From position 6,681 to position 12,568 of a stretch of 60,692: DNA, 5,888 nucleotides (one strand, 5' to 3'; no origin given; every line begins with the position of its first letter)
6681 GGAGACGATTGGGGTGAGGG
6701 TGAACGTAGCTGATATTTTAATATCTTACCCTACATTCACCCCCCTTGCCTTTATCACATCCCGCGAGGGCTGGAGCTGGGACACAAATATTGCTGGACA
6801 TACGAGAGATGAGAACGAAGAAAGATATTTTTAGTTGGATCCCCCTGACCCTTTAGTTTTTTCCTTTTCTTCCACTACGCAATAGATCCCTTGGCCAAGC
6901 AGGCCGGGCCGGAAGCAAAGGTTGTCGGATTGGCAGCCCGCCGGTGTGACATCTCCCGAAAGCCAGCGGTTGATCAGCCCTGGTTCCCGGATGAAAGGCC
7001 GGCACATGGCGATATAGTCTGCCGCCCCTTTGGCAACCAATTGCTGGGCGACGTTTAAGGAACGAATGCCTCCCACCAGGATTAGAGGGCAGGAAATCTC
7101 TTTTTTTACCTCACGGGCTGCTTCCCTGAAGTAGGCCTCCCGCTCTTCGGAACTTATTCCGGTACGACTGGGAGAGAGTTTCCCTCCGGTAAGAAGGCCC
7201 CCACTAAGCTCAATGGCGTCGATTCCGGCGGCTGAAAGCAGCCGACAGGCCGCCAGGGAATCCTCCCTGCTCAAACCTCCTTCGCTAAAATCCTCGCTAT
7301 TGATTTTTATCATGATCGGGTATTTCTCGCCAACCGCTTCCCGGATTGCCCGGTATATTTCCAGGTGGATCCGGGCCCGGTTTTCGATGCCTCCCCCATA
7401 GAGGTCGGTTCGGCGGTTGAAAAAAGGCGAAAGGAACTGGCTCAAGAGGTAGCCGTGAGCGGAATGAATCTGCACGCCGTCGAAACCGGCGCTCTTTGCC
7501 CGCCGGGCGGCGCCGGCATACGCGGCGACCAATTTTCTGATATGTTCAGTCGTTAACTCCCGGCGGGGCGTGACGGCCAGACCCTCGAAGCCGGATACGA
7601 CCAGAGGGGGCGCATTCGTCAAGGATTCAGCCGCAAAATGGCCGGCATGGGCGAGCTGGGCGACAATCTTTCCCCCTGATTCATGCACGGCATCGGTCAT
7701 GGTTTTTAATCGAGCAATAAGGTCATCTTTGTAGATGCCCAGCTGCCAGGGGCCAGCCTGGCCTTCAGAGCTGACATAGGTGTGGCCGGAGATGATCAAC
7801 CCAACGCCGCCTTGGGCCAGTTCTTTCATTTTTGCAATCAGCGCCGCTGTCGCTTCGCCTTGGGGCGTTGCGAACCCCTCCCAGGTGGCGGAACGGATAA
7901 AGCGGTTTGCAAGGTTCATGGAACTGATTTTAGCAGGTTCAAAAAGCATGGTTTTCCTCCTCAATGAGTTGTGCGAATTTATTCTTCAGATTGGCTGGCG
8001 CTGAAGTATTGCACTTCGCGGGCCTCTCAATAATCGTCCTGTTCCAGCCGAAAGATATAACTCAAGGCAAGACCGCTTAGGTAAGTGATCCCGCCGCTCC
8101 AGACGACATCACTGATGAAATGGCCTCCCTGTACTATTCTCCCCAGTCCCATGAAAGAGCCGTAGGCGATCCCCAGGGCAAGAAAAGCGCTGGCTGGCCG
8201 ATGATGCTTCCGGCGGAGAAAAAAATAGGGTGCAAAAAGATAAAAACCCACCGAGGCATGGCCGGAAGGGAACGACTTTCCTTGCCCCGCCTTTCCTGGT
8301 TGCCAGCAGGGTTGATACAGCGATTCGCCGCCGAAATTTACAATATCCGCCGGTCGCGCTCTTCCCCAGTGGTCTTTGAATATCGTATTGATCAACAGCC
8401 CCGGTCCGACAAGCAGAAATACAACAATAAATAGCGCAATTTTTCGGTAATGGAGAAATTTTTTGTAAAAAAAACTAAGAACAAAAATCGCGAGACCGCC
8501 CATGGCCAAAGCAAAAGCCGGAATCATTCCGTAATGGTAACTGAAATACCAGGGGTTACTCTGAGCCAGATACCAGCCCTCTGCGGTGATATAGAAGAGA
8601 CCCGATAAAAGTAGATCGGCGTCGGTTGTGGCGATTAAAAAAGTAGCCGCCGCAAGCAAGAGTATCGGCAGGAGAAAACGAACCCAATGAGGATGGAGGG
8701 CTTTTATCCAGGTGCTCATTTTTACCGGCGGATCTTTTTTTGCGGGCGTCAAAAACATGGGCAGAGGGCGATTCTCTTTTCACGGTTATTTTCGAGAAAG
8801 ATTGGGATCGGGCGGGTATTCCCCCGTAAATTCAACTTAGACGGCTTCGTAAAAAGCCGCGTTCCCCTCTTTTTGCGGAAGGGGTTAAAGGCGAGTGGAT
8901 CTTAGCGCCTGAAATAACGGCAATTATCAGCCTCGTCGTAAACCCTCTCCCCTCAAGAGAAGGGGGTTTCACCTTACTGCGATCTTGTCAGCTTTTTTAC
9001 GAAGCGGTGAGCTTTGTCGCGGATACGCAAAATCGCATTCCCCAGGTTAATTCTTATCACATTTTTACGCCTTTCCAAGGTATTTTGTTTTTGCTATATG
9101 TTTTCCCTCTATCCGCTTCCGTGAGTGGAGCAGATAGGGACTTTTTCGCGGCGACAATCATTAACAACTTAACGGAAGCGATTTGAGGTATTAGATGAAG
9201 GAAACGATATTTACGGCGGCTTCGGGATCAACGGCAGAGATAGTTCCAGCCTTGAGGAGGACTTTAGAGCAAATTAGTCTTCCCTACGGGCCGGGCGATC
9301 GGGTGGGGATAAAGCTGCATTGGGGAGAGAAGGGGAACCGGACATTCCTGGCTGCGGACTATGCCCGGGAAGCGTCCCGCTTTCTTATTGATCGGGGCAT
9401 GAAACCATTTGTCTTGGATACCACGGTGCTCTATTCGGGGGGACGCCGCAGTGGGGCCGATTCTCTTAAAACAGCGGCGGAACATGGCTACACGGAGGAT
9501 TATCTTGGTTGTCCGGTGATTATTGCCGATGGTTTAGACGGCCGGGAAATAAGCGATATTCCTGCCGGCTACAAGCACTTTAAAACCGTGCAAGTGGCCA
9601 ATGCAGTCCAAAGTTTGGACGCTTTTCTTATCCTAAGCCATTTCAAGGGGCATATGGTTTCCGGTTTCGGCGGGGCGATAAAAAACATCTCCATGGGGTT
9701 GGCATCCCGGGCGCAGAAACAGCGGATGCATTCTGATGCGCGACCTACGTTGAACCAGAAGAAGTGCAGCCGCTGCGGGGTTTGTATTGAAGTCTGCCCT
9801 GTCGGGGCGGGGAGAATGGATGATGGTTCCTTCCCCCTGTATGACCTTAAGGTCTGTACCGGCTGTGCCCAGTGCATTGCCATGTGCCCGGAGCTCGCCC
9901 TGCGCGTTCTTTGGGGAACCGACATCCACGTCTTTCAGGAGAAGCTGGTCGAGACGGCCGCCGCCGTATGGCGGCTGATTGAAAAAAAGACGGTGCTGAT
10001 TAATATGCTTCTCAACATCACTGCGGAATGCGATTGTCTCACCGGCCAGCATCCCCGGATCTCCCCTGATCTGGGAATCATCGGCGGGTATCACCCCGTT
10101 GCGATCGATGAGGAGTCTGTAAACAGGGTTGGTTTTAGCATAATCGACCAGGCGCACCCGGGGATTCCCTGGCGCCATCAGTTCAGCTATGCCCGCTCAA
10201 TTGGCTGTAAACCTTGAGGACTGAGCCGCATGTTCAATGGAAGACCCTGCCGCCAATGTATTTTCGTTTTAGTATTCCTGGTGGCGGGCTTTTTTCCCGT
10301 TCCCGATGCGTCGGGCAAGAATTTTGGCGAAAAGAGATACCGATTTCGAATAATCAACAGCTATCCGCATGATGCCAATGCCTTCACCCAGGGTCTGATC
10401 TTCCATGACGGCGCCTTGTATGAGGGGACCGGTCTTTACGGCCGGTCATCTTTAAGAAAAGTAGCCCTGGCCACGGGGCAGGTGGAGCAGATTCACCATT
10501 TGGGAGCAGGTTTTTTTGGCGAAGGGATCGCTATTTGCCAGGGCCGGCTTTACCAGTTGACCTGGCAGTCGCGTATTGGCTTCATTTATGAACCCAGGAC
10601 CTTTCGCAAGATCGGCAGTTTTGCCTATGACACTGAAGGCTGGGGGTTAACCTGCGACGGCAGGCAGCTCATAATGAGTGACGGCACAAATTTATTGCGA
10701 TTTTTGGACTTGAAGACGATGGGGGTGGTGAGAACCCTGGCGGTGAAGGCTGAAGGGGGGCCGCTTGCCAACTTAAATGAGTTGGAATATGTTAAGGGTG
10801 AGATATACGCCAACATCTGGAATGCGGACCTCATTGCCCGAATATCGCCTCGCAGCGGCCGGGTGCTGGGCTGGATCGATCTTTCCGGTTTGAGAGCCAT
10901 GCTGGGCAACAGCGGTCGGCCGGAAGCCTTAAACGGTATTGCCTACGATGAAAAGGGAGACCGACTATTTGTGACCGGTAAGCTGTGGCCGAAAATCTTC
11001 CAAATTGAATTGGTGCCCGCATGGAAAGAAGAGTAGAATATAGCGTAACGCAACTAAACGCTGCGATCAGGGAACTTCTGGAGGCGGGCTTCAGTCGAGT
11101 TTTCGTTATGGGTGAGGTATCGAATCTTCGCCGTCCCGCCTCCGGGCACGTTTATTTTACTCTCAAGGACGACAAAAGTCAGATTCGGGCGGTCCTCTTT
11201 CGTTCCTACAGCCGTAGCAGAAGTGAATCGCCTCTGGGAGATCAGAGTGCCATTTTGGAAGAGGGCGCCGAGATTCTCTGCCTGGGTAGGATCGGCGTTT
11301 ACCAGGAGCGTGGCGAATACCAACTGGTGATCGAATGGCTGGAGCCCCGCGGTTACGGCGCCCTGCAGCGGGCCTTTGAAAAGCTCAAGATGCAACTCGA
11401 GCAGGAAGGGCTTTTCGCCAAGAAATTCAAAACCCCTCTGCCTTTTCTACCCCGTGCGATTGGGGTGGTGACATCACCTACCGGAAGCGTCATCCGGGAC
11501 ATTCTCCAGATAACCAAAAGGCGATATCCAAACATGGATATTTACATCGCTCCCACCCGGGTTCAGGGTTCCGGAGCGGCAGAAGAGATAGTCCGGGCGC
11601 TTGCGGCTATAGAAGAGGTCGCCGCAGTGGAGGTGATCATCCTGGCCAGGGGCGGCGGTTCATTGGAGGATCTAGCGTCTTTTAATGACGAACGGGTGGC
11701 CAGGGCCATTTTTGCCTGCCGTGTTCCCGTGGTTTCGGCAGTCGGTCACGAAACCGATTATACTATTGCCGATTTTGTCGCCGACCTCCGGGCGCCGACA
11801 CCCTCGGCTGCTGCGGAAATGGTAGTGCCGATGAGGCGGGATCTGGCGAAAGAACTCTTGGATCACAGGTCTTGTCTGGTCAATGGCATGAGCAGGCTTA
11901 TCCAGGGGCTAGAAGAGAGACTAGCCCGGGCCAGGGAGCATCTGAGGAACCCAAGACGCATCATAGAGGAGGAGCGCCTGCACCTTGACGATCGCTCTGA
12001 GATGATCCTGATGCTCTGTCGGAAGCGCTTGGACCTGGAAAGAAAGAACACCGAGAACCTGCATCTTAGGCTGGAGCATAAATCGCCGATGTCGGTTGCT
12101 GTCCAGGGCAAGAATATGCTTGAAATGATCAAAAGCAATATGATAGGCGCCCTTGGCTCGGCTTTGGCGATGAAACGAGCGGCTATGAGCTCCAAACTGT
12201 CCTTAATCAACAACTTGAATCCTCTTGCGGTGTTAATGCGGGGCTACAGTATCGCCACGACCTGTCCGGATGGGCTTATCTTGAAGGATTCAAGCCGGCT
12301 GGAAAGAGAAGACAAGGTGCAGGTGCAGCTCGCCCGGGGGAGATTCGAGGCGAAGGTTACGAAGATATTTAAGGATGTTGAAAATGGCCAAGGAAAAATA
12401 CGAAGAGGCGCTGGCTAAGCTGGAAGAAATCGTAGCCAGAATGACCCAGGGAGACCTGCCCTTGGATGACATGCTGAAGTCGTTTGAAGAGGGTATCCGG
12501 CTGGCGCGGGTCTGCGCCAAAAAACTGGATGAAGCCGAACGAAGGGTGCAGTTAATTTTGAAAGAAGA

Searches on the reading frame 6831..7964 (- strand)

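Call 57: search_protein_families(library=pfam, proteins=[window:6831-7964:-], max_evalue=0.001)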
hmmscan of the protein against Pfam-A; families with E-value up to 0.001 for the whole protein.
window:6831-7964:- (377 aa): 3 families
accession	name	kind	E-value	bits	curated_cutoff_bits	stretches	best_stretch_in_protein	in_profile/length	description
PF00724.26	Oxidored_FMN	-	8e-66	223.1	27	1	7-333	2-334/342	NADH:flavin oxidoreductase / NADH oxidase family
PF13378.12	MR_MLE_C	-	0.00016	21.9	29.4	0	151-252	4-76/219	Enolase C-terminal domain-like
PF01207.24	Dus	-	0.00028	20.6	20.4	1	202-333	112-226/311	Dihydrouridine synthase (Dus)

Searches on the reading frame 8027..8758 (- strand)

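Call 57: search_protein_families(library=pfam, proteins=[window:8027-8758:-], max_evalue=0.001)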
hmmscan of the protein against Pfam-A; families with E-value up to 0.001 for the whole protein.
window:8027-8758:- (243 aa): 2 families
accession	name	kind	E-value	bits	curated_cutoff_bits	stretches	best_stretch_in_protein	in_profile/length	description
PF01569.27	PAP2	-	2.4e-21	76.3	27.2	1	112-237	5-126/130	PAP2 superfamily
PF14378.12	PAP2_3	-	0.00027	21.3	27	1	57-226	22-185/190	PAP2 superfamily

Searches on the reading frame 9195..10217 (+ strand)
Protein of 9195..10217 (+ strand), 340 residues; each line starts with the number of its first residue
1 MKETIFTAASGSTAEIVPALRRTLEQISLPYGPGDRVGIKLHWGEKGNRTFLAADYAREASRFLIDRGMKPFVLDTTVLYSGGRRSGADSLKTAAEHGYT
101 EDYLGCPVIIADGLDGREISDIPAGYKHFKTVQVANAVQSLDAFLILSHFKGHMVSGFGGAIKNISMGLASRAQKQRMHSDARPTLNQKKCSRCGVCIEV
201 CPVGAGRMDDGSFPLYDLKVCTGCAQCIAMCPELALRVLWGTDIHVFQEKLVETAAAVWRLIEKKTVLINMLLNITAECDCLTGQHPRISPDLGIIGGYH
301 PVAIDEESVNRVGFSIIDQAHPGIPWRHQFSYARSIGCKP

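Call 57: search_protein_families(library=pfam, proteins=[window:9195-10217:+], max_evalue=0.001)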
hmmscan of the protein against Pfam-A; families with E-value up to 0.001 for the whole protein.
window:9195-10217:+ (340 aa): 15 families
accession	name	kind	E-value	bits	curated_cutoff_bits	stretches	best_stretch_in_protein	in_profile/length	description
PF04015.17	DUF362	-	9.7e-38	130.7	24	1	37-306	1-196/200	Domain of unknown function (DUF362)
PF00037.32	Fer4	-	1.5e-10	40.9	21.1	1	185-205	2-22/24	4Fe-4S binding domain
PF13237.11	Fer4_10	-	7.3e-09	35.9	25.5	1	185-232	3-53/53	4Fe-4S dicluster domain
PF12838.12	Fer4_7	-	3.8e-08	34.1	27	2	190-233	1-50/52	4Fe-4S dicluster domain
PF13484.11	Fer4_16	-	1.3e-07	32.8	30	0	173-203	35-65/66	4Fe-4S double cluster binding domain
PF12797.12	Fer4_2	-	2.1e-07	30.9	24.5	0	183-203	2-22/22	4Fe-4S binding domain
PF12837.12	Fer4_6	-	6e-07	29.6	25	0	187-205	5-23/24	4Fe-4S binding domain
PF13183.11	Fer4_8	-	7.9e-07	30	27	0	189-204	3-18/68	4Fe-4S dicluster domain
PF13187.11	Fer4_9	-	4e-06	27.2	27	1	190-233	1-49/52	4Fe-4S dicluster domain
PF13534.11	Fer4_17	-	4.5e-05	24.4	22.2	0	186-204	41-59/61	4Fe-4S dicluster domain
PF14697.11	Fer4_21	-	0.00014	22.3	35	0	180-204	30-55/59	4Fe-4S dicluster domain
PF12798.12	Fer4_3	-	0.00017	22.6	27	0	191-205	1-15/15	4Fe-4S binding domain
PF12800.12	Fer4_4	-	0.00039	21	24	0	189-204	2-17/17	4Fe-4S binding domain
PF25160.1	LdpA_Fe-S-bd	-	0.00045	20.4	27.6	0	187-204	24-41/49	LdpA Fe-S cluster-binding domain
PF17179.9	Fer4_22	-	0.00096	20.4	27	0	217-233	77-93/95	4Fe-4S dicluster domain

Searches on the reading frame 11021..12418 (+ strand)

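Call 57: search_protein_families(library=pfam, proteins=[window:11021-12418:+], max_evalue=0.001)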
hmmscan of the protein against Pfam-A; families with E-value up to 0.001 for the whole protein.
window:11021-12418:+ (465 aa): 3 families
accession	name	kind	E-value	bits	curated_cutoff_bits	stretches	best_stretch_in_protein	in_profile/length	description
PF02601.20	Exonuc_VII_L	-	8.4e-98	328.2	35.9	1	131-445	1-315/315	Exonuclease VII, large subunit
PF13742.12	tRNA_anti_2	-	1.8e-27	95.8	27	1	7-106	1-93/95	OB-fold nucleic acid binding domain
PF01336.31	tRNA_anti-codon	-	1.9e-10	41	27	1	27-105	1-70/75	OB-fold nucleic acid binding domain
